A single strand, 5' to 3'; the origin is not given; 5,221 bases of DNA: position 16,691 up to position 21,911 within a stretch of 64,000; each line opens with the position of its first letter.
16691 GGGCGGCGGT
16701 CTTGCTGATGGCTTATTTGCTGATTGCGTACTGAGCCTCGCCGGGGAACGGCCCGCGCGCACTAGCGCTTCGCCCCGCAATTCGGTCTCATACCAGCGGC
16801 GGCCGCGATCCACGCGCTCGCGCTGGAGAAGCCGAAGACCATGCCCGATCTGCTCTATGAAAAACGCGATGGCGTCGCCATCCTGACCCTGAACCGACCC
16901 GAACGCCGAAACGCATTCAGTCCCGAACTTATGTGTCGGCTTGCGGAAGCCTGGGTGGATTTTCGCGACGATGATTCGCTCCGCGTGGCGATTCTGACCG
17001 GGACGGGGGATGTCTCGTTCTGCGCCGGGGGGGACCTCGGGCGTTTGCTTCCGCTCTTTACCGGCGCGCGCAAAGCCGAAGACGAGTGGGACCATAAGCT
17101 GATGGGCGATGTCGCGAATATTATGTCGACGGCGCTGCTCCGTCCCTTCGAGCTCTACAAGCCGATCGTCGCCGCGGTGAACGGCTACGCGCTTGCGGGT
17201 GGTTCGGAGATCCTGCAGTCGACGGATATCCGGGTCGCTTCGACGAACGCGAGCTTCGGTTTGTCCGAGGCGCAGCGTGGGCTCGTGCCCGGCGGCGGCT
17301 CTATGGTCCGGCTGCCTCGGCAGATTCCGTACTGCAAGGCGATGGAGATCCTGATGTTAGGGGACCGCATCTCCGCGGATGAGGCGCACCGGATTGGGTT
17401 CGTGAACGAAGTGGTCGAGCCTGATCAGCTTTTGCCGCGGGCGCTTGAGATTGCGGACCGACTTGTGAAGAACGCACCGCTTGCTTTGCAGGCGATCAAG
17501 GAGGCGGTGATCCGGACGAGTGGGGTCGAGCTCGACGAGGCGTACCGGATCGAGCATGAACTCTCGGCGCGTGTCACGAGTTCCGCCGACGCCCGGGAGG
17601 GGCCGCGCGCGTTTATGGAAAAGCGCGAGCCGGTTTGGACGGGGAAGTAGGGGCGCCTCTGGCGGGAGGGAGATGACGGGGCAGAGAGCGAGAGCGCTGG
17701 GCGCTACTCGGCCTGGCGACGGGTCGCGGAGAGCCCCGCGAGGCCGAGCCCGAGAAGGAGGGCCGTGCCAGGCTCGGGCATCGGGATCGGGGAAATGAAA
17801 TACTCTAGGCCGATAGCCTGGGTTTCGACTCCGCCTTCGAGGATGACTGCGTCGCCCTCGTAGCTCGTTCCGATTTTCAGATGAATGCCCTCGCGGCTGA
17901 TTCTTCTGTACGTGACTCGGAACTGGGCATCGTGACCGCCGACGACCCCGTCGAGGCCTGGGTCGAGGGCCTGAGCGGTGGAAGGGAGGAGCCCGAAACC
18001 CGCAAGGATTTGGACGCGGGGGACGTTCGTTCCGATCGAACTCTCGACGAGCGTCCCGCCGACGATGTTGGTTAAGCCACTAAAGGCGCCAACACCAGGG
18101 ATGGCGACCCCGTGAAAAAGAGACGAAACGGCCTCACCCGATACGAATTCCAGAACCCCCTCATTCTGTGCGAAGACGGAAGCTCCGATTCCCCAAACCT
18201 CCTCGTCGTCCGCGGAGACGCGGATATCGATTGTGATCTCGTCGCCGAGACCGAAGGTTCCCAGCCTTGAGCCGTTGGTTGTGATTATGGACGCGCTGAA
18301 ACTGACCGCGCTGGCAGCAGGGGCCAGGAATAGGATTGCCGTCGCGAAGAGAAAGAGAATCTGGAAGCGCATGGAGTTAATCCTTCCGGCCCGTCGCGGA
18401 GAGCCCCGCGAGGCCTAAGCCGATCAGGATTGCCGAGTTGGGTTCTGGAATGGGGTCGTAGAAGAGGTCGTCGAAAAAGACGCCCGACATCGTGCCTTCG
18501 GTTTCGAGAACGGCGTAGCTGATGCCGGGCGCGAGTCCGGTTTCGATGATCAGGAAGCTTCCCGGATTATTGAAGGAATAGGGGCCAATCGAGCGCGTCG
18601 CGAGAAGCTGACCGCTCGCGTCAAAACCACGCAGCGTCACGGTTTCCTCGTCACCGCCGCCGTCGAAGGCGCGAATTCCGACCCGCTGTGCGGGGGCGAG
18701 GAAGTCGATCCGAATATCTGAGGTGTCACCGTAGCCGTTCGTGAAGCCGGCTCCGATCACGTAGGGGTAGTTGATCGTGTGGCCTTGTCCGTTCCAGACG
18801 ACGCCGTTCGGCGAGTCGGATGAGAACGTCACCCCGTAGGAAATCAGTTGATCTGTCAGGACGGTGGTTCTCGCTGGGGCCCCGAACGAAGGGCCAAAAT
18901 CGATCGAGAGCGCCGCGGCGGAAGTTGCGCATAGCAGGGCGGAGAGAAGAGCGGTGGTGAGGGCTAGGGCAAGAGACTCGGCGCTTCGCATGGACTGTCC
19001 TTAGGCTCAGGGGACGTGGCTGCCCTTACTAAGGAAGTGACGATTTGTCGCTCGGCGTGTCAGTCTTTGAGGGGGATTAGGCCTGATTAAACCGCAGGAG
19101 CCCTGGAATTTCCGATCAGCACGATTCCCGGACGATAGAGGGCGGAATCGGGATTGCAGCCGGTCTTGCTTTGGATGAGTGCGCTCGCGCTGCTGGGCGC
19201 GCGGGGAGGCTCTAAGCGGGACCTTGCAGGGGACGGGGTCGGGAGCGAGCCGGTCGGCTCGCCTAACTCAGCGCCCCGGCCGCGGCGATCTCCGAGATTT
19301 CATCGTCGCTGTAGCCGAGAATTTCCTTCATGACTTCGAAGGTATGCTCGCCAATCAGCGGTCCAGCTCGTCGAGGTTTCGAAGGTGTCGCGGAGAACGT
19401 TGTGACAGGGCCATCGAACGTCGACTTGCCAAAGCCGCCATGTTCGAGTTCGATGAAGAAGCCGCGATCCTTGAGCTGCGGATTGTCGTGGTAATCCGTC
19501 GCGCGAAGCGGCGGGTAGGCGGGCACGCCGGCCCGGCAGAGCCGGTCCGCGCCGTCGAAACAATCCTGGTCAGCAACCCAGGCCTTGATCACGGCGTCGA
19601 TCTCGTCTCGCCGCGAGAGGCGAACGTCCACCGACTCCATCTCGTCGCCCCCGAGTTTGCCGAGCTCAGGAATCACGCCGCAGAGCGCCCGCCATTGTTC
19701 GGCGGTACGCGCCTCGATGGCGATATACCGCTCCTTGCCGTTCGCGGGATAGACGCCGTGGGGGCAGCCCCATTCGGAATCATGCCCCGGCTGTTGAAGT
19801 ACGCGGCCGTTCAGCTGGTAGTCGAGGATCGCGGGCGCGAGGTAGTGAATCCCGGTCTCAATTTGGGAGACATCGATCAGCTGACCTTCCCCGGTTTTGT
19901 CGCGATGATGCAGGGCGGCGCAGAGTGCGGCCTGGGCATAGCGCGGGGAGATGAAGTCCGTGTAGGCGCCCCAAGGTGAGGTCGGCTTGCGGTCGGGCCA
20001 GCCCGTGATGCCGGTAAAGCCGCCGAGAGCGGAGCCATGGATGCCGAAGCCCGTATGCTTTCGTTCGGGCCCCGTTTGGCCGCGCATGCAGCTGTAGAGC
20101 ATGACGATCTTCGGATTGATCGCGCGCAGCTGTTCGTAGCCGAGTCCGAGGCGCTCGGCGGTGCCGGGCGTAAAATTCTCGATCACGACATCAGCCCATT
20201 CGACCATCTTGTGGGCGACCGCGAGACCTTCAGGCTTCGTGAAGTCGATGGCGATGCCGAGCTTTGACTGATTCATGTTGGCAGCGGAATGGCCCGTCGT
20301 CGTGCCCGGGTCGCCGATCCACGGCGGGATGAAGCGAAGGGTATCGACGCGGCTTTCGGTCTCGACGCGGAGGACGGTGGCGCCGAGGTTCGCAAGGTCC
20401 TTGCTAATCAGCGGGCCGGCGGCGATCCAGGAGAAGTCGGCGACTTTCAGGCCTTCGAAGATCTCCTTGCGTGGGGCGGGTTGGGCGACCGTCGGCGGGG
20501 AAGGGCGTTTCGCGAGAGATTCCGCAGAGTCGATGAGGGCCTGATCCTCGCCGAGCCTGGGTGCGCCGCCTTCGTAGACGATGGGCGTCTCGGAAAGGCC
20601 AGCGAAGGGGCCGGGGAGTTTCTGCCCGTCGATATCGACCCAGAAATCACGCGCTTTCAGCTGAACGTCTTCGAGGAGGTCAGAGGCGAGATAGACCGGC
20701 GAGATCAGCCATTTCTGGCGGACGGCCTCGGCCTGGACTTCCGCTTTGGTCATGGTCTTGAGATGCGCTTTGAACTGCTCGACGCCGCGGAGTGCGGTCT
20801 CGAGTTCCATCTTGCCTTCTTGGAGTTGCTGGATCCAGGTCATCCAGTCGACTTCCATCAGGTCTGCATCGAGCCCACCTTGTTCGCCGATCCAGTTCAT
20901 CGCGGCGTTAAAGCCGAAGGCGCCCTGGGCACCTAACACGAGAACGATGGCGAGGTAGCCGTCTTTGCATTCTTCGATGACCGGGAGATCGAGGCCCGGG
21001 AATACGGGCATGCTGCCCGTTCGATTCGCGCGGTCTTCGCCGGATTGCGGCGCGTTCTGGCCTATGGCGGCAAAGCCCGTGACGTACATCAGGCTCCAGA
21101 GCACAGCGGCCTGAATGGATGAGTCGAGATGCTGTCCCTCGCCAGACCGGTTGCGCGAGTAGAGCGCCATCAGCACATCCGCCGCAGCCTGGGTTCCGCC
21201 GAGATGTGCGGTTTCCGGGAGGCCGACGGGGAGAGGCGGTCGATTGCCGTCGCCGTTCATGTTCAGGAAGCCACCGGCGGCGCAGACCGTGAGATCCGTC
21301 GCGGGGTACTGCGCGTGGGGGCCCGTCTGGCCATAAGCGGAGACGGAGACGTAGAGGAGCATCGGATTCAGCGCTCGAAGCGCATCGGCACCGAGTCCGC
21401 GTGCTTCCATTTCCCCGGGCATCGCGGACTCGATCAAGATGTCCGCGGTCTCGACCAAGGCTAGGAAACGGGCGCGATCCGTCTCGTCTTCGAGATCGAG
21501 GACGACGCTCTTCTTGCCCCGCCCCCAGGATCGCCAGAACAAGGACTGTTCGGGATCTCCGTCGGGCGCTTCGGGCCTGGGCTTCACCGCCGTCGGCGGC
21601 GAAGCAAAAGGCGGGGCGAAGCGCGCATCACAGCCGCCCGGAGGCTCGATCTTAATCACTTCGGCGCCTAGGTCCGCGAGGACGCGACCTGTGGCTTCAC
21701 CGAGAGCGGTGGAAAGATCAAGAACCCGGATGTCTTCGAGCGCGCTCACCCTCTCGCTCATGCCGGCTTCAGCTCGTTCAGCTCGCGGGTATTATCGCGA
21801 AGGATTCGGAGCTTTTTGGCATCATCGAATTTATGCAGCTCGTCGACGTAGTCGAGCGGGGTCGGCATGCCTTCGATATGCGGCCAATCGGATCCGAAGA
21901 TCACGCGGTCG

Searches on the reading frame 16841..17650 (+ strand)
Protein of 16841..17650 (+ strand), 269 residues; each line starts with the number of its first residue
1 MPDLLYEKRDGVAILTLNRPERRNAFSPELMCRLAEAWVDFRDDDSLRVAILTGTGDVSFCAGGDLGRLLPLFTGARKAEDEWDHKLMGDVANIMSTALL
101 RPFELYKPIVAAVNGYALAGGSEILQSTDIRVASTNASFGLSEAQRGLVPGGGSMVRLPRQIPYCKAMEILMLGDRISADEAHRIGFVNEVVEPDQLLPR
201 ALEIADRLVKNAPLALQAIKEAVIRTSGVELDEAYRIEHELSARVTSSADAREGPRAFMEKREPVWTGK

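Call 91: search_protein_families(library=pfam, proteins=[window:16841-17650:+], max_evalue=0.0001)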
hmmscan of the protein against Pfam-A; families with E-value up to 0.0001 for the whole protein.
window:16841-17650:+ (269 aa): 2 families
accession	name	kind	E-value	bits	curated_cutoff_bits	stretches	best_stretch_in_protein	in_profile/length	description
PF00378.25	ECH_1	-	5.1e-61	206.6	27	1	8-268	2-250/251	Enoyl-CoA hydratase/isomerase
PF16113.10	ECH_2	-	2.4e-29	103.3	27.2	1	13-197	2-177/335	Enoyl-CoA hydratase/isomerase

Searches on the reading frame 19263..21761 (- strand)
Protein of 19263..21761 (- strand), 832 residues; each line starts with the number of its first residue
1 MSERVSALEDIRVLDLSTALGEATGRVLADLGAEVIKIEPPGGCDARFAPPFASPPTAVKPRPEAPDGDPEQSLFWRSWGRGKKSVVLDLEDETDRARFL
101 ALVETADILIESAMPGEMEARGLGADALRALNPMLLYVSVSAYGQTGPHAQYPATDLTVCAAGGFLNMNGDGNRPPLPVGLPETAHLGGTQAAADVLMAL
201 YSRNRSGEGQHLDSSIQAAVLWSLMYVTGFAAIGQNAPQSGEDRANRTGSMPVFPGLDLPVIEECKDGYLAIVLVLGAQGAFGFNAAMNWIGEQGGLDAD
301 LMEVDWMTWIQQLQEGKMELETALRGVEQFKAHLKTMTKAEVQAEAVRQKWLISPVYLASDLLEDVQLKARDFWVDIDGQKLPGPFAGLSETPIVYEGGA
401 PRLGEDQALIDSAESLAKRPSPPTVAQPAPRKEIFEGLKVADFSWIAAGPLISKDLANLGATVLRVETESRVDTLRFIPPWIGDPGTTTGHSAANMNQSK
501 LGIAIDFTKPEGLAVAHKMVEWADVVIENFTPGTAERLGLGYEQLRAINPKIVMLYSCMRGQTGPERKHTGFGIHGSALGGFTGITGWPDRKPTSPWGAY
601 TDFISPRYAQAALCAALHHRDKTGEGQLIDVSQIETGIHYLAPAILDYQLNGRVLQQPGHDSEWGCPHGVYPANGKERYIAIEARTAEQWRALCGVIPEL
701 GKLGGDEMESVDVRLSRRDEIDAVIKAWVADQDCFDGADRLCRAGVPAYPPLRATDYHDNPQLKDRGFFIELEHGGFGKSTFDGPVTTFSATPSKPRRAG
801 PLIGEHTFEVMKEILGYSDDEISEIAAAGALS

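Call 91: search_protein_families(library=pfam, proteins=[window:19263-21761:-], max_evalue=0.0001)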
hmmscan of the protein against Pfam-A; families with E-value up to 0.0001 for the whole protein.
window:19263-21761:- (832 aa): 1 family
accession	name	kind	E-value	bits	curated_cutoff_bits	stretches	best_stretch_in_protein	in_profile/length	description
PF02515.22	CoA_transf_3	-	3.8e-159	530.1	23.3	2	436-807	2-366/366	CoA-transferase family III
